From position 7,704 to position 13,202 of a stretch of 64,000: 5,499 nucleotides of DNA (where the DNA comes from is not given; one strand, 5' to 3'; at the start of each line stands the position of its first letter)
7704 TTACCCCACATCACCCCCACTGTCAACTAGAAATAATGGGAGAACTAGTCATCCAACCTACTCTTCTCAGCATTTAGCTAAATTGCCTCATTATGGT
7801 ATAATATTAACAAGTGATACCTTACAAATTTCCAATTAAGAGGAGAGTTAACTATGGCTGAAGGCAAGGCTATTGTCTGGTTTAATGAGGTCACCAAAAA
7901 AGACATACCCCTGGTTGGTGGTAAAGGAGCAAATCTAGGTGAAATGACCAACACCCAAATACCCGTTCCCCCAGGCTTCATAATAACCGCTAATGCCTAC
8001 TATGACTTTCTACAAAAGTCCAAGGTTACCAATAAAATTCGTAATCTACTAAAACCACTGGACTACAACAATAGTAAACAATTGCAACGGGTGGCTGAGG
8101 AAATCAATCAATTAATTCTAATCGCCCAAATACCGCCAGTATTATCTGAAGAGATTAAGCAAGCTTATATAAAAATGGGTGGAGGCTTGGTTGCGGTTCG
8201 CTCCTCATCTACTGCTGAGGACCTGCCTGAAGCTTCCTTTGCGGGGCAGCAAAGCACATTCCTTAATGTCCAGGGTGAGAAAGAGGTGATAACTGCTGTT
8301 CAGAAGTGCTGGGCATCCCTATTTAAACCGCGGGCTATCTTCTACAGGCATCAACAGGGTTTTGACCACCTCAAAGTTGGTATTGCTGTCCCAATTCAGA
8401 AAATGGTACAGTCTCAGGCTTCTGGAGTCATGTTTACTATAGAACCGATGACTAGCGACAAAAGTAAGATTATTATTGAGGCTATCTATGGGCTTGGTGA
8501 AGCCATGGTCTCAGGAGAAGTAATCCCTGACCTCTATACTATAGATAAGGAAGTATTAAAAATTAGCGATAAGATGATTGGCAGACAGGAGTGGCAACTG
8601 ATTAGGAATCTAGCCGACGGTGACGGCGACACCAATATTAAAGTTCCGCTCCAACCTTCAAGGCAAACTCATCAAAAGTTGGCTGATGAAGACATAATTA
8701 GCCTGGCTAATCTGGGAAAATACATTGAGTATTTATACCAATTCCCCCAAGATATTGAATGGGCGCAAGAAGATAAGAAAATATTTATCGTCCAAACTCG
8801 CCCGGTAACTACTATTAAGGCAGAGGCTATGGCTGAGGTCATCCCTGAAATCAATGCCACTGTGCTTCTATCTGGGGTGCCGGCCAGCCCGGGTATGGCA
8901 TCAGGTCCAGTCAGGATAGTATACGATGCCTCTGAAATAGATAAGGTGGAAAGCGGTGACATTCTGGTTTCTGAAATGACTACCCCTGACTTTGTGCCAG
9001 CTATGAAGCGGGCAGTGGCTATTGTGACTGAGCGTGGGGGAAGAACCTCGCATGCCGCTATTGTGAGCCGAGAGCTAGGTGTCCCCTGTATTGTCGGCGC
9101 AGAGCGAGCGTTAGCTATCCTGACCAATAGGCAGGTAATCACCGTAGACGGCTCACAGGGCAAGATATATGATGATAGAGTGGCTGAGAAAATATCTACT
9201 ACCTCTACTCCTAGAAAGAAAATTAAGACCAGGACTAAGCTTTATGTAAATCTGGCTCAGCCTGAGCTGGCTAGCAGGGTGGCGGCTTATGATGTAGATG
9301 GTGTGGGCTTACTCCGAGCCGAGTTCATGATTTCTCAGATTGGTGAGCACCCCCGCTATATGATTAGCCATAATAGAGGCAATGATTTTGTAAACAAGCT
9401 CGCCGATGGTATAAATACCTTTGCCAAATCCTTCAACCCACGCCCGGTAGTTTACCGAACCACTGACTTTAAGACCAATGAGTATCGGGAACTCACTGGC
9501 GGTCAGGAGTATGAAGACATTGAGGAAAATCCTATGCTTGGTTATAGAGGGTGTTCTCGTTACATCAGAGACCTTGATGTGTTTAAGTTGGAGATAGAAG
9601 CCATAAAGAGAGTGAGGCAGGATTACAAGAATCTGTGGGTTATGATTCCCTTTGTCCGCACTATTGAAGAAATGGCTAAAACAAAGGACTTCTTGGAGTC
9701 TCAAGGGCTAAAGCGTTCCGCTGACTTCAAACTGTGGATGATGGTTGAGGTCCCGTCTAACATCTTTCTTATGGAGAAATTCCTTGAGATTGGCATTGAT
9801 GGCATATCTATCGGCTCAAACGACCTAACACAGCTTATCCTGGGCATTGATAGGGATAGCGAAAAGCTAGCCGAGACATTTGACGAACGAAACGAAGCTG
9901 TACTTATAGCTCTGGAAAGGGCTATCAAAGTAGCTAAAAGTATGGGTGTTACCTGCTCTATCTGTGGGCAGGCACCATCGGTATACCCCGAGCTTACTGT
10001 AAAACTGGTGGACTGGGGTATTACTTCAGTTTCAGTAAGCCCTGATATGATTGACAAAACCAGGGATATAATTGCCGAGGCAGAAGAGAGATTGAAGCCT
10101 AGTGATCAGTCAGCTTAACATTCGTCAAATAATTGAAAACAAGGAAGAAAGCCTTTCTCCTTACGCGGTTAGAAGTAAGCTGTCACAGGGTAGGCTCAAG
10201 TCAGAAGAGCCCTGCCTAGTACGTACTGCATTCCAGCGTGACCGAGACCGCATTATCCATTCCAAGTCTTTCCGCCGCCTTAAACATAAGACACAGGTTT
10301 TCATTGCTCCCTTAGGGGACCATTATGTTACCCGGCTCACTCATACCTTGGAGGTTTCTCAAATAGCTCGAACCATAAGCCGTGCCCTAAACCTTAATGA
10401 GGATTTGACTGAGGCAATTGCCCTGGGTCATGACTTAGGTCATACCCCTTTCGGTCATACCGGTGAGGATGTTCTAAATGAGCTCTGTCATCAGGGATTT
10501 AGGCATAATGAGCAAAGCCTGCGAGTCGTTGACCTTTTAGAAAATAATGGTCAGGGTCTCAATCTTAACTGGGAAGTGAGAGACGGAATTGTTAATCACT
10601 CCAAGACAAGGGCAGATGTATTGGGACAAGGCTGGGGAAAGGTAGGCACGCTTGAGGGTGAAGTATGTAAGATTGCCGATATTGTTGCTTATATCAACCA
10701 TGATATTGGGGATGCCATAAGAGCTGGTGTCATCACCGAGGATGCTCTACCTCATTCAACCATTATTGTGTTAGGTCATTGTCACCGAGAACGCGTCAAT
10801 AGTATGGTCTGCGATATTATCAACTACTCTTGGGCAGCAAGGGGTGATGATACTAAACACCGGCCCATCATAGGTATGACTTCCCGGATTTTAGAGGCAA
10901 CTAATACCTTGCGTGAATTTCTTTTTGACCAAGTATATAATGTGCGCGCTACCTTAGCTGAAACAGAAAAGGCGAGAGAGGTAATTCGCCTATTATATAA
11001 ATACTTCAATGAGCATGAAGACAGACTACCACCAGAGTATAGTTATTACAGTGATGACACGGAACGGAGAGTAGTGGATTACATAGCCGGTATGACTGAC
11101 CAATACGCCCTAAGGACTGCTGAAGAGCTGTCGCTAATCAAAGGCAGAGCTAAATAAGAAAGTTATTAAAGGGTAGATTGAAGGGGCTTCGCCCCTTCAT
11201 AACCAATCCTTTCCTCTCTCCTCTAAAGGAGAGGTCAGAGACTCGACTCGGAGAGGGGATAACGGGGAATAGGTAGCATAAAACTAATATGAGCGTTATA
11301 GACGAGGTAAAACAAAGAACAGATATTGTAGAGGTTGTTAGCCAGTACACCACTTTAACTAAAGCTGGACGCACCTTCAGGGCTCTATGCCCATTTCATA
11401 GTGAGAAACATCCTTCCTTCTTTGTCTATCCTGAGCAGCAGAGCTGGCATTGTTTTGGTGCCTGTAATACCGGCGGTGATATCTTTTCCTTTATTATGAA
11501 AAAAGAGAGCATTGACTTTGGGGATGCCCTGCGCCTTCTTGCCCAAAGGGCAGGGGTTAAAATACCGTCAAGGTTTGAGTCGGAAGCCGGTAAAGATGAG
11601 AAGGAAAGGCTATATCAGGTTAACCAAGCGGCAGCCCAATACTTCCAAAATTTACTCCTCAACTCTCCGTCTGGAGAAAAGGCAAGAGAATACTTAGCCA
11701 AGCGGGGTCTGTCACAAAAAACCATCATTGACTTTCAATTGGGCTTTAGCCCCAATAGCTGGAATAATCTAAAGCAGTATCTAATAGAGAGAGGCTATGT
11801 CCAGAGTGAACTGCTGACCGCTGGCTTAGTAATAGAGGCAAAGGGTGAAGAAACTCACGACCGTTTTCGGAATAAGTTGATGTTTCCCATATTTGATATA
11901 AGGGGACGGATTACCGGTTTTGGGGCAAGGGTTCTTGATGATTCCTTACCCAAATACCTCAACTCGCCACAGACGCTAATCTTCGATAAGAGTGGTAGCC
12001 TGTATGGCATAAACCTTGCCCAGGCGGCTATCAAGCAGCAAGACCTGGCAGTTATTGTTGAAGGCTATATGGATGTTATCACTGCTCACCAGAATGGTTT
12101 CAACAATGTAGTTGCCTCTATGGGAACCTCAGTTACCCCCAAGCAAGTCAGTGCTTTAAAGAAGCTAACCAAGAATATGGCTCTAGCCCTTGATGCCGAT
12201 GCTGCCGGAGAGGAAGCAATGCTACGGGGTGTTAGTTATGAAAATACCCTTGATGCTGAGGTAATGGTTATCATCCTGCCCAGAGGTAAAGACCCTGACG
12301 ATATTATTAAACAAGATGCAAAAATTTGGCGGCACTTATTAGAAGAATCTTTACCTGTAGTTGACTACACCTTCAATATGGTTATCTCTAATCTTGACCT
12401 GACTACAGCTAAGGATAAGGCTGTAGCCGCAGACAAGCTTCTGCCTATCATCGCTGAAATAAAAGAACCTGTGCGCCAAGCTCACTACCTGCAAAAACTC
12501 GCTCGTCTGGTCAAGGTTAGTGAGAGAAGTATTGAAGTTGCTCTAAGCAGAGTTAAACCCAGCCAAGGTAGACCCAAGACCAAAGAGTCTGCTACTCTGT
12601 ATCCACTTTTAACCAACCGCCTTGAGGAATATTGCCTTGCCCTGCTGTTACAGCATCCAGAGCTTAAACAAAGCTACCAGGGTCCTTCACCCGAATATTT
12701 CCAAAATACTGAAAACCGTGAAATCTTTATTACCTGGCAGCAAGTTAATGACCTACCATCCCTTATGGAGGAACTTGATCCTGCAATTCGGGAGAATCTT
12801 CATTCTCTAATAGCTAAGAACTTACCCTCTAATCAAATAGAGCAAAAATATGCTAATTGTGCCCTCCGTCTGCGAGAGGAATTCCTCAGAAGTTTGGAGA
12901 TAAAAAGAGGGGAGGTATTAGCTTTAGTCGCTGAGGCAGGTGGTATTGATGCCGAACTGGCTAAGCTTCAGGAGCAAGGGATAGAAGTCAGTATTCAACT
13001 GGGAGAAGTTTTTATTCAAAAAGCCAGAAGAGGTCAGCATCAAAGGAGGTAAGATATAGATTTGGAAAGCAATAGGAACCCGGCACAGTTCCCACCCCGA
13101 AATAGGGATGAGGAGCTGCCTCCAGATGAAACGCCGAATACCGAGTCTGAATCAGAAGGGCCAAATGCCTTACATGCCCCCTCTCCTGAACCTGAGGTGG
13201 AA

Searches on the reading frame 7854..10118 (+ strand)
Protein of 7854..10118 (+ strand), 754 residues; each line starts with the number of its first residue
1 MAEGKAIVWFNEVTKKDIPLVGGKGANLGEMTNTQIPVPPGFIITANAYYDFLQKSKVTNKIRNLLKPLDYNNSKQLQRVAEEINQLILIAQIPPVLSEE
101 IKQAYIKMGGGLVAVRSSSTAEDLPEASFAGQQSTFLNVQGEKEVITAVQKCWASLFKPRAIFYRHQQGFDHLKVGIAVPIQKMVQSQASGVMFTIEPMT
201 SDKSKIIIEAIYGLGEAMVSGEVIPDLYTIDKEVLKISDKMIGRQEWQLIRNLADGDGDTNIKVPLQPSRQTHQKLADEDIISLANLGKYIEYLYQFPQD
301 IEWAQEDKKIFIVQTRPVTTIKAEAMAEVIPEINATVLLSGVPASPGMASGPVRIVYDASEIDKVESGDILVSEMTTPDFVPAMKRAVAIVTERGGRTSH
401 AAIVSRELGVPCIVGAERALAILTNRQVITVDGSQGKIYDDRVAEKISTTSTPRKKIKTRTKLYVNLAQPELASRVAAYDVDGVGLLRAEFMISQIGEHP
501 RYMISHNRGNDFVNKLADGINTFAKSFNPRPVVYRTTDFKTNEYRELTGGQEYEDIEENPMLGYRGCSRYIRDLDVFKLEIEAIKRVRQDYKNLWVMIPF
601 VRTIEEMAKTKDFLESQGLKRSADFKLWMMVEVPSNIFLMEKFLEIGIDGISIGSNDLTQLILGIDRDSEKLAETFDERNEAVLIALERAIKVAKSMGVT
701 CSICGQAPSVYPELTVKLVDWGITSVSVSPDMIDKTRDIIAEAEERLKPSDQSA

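Call 75: search_protein_families(library=pfam, proteins=[window:7854-10118:+], max_evalue=0.00001)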
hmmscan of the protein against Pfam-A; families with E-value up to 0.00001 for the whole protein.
window:7854-10118:+ (754 aa): 3 families
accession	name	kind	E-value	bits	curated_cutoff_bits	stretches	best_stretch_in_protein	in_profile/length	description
PF01326.24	PPDK_N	-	4.9e-106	355.2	27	1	19-328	2-319/328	Pyruvate phosphate dikinase, AMP/ATP-binding domain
PF02896.24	PEP-utilizers_C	-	1.8e-69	234.6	22.8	1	457-743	16-291/293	PEP-utilising enzyme, PEP-binding domain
PF00391.29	PEP-utilizers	-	4.4e-28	97.1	23.1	1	366-436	2-72/72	PEP-utilising enzyme, mobile domain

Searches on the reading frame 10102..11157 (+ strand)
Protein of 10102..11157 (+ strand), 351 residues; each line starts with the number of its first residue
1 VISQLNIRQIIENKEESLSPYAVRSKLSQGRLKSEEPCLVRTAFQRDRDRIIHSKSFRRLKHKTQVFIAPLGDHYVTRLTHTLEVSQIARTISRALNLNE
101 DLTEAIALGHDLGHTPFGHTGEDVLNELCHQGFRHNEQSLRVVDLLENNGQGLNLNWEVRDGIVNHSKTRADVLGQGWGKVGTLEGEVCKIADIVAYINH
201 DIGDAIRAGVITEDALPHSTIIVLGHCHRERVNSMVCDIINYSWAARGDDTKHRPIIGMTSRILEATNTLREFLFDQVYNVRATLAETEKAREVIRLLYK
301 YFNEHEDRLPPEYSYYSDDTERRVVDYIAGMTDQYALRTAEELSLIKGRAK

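Call 75: search_protein_families(library=pfam, proteins=[window:10102-11157:+], max_evalue=0.00001)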
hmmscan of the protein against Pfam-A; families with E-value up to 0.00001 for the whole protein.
window:10102-11157:+ (351 aa): 2 families
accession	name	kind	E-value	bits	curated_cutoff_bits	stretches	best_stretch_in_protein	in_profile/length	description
PF13286.11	HD_assoc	-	5.2e-22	78.6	22.2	1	258-341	2-90/91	Phosphohydrolase-associated domain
PF01966.28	HD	-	1.2e-12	48.6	22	1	78-196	1-114/116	HD domain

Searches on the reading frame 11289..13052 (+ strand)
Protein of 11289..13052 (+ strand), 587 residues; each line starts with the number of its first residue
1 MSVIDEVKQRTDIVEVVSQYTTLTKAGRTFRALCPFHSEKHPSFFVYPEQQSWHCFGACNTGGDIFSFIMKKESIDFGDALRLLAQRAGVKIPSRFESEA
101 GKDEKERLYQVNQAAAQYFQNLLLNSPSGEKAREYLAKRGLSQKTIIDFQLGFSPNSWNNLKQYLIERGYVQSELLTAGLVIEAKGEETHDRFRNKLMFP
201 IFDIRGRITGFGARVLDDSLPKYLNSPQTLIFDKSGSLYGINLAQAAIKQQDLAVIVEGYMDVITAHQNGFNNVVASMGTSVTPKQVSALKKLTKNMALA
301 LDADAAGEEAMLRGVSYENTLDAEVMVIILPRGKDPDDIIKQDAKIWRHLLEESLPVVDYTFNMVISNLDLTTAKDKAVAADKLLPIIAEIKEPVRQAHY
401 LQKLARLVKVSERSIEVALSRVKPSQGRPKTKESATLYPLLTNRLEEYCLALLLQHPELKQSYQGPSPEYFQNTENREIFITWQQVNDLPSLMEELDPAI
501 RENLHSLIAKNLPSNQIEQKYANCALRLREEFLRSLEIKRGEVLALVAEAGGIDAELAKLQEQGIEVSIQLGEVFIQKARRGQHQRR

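Call 75: search_protein_families(library=pfam, proteins=[window:11289-13052:+], max_evalue=0.00001)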
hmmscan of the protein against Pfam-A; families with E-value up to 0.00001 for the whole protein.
window:11289-13052:+ (587 aa): 7 families
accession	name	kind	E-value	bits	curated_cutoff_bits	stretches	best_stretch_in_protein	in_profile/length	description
PF08275.17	DNAG_N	-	1.1e-38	132.6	26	1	121-244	3-127/128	DNA primase catalytic core, N-terminal domain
PF01807.25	Zn_ribbon_DnaG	-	2.4e-31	107.9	24.9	1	2-94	4-95/98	CHC2 zinc finger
PF13155.12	Toprim_2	-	1e-19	71.1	22.1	1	255-340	1-88/88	Toprim-like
PF13662.12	Toprim_4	-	5.2e-16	59.1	25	1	253-316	2-72/85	Toprim domain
PF01751.28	Toprim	-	6.7e-11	42.7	23.1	1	255-315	3-77/96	Toprim domain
PF10410.14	DnaB_bind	-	1.1e-10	42.1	20.6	1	359-412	2-55/56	DnaB-helicase binding domain of primase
PF13362.12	Toprim_3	-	6.9e-07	30.1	27.2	1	255-343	3-92/95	Toprim domain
